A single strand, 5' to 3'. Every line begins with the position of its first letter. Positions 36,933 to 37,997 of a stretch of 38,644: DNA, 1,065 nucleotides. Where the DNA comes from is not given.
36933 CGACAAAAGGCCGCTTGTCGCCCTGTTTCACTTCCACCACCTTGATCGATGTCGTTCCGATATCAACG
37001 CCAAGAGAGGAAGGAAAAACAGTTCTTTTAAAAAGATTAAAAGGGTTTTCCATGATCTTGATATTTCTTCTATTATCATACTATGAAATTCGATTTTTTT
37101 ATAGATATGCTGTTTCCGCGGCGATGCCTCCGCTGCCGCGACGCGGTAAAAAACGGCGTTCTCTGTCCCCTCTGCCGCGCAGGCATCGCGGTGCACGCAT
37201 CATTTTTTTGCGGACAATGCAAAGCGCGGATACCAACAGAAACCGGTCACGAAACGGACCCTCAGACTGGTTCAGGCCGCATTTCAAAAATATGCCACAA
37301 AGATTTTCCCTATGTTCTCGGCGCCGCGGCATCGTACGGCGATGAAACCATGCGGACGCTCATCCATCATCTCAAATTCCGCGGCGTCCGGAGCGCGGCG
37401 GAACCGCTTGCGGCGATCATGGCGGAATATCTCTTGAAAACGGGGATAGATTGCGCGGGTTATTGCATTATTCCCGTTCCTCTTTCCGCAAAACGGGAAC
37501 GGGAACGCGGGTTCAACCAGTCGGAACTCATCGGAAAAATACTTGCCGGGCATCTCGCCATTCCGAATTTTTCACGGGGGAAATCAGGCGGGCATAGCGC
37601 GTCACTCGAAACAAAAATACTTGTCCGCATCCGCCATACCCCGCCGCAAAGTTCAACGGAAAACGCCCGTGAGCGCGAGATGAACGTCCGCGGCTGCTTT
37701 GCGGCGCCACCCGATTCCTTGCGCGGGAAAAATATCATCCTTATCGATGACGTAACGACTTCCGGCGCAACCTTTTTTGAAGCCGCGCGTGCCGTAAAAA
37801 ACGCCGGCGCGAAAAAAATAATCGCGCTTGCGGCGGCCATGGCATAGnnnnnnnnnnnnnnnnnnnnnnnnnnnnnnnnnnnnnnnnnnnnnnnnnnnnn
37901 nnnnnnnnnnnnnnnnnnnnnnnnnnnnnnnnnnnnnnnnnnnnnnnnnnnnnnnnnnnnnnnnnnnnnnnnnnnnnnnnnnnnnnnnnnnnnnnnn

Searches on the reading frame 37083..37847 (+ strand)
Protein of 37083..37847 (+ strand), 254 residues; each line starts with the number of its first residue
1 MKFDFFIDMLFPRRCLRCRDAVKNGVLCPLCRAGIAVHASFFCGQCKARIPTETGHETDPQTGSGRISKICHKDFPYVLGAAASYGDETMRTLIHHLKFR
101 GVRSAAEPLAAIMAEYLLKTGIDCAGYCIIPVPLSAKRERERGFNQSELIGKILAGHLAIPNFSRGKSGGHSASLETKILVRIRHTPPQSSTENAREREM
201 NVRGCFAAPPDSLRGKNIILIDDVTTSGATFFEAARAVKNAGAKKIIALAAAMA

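Call 82: list_cluster_members(proteins=[window:37083-37847:+, window:35968-37053:-, window:37884-38426:+, window:659-1549:-, window:1593-2597:-, window:3601-4602:-, window:13703-15604:-])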
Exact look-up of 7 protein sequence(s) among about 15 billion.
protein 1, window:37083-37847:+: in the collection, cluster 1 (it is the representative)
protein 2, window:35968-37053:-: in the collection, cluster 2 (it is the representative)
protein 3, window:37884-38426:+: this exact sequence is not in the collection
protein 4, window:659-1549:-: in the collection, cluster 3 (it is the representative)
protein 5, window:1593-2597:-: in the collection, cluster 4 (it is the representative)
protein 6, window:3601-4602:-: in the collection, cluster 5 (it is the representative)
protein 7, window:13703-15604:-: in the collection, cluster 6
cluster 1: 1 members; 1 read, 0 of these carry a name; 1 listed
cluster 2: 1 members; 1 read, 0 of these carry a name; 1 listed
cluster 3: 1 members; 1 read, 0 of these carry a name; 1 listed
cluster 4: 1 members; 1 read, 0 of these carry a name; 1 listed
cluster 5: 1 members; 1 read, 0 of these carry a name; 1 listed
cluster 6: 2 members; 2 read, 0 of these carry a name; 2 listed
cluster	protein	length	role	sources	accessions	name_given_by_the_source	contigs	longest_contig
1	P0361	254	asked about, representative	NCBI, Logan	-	-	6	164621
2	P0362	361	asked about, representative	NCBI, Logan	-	-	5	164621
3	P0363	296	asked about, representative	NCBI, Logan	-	-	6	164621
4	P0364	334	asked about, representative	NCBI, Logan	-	-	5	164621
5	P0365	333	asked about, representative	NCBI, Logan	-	-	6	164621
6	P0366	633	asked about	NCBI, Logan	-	-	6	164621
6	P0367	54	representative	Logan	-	-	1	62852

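Call 83: find_encoding_contigs(protein=window:37083-37847:+, flank=10000, max_places=3)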
Protein window:37083-37847:+ (254 aa): 7 contigs read that carry it; 3 places shown.
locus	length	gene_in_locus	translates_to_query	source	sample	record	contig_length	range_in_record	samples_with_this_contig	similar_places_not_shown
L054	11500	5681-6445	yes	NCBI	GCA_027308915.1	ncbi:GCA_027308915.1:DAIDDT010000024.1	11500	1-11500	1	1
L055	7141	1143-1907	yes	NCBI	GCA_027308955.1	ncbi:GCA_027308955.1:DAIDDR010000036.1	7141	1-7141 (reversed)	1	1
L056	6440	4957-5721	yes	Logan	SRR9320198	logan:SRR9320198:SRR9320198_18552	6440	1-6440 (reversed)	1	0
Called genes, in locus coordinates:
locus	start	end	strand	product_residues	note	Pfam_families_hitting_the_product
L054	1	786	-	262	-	?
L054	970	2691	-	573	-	PF05157:MshEN, PF00437:T2SSE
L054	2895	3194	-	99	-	-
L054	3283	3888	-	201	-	PF04350:PilO (faint)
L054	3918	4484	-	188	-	-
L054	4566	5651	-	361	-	PF11104:PilM_2, PF14450:FtsA (weak)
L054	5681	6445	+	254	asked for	PF18912:DZR_2 (weak), PF00156:Pribosyltran (weak)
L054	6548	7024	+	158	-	-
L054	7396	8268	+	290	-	-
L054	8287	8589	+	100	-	-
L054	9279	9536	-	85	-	-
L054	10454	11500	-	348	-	?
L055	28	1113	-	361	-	PF11104:PilM_2, PF14450:FtsA (weak)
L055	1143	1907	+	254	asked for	PF18912:DZR_2 (weak), PF00156:Pribosyltran (weak)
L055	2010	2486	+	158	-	-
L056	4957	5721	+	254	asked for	PF18912:DZR_2 (weak), PF00156:Pribosyltran (weak)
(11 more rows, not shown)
